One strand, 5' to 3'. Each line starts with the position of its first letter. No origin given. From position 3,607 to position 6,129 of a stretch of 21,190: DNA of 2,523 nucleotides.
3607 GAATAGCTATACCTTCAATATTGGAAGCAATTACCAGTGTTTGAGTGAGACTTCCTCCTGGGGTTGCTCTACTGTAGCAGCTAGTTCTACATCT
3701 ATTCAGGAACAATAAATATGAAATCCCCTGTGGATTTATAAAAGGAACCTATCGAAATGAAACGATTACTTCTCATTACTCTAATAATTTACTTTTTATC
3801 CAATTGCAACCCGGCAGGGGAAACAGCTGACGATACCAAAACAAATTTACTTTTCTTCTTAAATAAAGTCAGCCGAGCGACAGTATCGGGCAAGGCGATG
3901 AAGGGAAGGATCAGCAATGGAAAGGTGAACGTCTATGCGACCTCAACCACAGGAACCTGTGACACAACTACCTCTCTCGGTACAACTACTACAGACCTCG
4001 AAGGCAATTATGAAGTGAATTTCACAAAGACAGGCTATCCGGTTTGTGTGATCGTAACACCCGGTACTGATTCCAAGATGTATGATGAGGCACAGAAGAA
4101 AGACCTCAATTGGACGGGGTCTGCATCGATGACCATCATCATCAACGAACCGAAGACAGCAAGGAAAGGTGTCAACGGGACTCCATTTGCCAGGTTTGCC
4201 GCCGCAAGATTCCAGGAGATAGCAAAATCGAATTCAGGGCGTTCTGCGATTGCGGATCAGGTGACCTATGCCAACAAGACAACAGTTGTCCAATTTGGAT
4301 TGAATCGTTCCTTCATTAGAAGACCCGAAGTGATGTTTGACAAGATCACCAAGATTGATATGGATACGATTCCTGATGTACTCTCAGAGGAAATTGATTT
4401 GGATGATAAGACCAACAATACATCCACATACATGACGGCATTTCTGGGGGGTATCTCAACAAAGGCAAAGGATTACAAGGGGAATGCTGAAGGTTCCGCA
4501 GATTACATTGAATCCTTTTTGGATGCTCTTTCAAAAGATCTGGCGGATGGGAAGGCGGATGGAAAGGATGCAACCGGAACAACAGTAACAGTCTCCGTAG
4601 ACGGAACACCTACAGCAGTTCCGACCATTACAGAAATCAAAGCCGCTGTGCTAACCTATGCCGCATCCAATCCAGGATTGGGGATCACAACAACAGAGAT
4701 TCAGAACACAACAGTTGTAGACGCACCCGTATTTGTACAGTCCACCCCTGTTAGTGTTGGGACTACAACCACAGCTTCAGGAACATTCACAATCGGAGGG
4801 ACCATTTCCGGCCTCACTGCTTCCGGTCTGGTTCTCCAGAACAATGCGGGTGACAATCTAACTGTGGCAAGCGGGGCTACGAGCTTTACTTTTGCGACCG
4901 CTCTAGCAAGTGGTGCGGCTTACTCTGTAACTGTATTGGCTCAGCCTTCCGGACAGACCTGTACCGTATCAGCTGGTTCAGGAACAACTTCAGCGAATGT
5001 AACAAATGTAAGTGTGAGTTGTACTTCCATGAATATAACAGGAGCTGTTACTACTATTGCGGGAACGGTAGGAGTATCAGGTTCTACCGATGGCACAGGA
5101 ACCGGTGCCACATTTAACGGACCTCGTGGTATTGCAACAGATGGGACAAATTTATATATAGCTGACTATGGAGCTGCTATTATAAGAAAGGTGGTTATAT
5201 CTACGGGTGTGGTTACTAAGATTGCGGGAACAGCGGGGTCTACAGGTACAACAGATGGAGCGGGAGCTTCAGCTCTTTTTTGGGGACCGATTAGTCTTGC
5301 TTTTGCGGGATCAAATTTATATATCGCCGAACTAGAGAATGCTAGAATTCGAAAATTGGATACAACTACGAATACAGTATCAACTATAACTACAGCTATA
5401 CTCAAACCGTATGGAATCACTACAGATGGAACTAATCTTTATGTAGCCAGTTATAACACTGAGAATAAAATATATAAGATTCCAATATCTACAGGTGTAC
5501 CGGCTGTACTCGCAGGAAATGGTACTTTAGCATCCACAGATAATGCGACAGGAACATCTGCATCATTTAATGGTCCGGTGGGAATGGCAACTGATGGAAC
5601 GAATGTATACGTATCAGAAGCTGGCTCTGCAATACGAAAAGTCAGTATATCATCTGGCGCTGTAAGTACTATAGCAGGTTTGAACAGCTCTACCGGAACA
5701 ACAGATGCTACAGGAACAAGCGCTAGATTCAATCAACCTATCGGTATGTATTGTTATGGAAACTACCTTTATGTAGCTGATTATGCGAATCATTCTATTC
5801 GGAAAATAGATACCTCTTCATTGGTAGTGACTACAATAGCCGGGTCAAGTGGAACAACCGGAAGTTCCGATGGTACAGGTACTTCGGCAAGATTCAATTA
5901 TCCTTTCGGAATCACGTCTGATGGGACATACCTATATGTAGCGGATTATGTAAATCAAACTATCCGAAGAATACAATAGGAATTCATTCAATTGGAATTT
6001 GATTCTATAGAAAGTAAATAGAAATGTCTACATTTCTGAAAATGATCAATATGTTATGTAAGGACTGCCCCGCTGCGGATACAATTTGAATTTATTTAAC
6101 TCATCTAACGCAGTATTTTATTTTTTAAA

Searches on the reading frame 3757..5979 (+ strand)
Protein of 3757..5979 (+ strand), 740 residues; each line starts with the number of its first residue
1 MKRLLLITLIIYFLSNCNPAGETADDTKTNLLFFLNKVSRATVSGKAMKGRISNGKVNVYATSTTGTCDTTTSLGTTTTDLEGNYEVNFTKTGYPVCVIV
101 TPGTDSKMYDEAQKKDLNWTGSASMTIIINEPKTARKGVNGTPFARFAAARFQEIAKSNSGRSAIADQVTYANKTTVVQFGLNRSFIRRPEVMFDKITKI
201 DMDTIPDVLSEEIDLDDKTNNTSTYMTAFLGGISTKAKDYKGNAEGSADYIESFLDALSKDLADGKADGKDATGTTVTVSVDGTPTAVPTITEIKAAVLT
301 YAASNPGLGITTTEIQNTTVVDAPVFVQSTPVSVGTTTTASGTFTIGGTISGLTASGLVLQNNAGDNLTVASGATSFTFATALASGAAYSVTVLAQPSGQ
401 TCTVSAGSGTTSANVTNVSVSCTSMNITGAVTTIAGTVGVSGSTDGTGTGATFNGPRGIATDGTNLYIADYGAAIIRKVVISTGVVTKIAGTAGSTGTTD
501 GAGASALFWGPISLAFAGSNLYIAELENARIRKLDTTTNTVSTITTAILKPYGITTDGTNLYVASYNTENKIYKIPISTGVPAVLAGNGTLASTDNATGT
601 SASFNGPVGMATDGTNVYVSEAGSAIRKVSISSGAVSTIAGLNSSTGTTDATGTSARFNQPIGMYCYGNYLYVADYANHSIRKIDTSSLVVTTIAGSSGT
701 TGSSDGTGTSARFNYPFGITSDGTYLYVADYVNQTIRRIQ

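Call 65: search_protein_families(library=pfam, proteins=[window:3757-5979:+], max_evalue=0.01)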
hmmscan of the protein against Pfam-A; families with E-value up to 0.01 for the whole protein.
window:3757-5979:+ (740 aa): 1 family
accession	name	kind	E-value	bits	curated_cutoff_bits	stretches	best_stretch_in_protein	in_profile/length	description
PF01436.27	NHL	-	1.2e-08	34.9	20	0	668-683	12-27/28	NHL repeat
